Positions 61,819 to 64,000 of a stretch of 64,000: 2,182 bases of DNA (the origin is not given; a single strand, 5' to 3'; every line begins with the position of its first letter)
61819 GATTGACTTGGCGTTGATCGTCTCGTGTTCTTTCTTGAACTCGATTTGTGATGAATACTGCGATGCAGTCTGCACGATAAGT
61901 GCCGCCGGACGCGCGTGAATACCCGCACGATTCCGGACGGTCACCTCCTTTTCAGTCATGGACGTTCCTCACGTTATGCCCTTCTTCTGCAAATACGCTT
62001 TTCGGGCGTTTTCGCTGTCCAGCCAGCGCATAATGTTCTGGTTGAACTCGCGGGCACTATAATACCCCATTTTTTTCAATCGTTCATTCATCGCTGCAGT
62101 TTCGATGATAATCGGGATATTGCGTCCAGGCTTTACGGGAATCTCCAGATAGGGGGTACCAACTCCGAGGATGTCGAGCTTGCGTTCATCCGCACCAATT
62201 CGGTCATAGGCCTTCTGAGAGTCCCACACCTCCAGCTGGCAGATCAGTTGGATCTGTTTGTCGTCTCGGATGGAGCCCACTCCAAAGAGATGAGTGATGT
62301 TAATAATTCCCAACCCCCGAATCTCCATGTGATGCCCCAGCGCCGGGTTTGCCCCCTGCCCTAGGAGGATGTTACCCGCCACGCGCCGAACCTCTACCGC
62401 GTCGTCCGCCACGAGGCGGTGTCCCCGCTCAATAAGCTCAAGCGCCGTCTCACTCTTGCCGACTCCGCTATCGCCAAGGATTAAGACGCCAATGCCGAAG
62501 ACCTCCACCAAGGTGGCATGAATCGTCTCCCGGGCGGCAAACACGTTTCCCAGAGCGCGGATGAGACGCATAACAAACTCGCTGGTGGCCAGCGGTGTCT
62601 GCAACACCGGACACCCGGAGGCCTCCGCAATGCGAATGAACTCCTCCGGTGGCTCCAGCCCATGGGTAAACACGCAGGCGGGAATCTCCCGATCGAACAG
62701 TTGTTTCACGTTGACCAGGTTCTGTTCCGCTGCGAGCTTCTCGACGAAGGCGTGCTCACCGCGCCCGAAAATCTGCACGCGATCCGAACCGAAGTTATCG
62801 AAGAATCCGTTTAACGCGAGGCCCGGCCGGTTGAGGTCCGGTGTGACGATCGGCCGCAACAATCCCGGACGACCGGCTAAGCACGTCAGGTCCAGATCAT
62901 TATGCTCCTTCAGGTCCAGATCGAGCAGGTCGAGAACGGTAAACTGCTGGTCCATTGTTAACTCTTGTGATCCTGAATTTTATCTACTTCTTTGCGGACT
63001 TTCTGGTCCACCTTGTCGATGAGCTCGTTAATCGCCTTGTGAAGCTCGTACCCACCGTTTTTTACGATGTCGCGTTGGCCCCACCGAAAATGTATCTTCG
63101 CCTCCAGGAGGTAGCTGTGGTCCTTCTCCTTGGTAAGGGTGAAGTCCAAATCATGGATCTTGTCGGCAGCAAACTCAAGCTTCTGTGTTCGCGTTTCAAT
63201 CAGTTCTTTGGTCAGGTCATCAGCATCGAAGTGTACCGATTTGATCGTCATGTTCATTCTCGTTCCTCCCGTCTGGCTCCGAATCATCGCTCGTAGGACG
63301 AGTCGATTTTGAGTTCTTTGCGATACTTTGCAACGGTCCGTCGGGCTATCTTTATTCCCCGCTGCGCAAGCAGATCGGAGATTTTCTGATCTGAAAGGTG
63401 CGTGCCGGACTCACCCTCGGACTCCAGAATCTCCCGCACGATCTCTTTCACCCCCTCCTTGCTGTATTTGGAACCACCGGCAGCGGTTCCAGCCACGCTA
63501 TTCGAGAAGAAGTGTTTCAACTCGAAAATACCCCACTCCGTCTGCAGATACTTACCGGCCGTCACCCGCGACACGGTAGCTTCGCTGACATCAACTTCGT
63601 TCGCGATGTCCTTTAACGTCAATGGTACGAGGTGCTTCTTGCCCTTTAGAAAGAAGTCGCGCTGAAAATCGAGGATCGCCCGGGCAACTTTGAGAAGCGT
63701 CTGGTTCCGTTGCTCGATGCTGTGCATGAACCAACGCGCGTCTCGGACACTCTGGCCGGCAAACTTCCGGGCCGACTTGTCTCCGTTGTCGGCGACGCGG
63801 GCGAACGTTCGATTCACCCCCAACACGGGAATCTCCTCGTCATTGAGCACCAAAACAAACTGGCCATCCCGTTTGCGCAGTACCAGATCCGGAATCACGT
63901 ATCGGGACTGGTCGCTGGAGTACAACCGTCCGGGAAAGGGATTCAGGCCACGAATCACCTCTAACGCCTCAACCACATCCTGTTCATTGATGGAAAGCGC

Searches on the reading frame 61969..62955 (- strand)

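Call 51: search_protein_families(library=pfam, proteins=[window:61969-62955:-], max_evalue=0.00001)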
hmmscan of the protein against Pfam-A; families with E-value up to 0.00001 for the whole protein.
window:61969-62955:- (328 aa): 2 families
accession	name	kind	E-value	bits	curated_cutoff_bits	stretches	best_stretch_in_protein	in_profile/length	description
PF07475.17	Hpr_kinase_C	-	5.8e-67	224.9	33.3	1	139-307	3-170/171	HPr Serine kinase C-terminal domain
PF02603.21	Hpr_kinase_N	-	9.5e-35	119.8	24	1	15-135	6-125/125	HPr Serine kinase N terminus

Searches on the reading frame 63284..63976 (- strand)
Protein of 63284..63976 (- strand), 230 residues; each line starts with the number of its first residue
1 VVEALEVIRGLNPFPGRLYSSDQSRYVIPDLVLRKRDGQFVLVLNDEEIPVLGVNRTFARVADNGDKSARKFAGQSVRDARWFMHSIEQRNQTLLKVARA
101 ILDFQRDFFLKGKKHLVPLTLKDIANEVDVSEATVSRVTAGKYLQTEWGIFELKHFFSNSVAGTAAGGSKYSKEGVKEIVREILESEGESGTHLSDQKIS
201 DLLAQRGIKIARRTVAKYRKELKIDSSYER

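Call 51: search_protein_families(library=pfam, proteins=[window:63284-63976:-], max_evalue=0.00001)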
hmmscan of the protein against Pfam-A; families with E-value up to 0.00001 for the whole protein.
window:63284-63976:- (230 aa): 2 families
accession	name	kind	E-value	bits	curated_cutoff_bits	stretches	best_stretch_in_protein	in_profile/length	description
PF04552.19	Sigma54_DBD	-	1.8e-55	187.5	22.8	1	72-230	3-158/160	Sigma-54, DNA binding domain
PF04963.19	Sigma54_CBD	-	5.8e-14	52.7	22.9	1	3-57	130-184/185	Sigma-54 factor, core binding domain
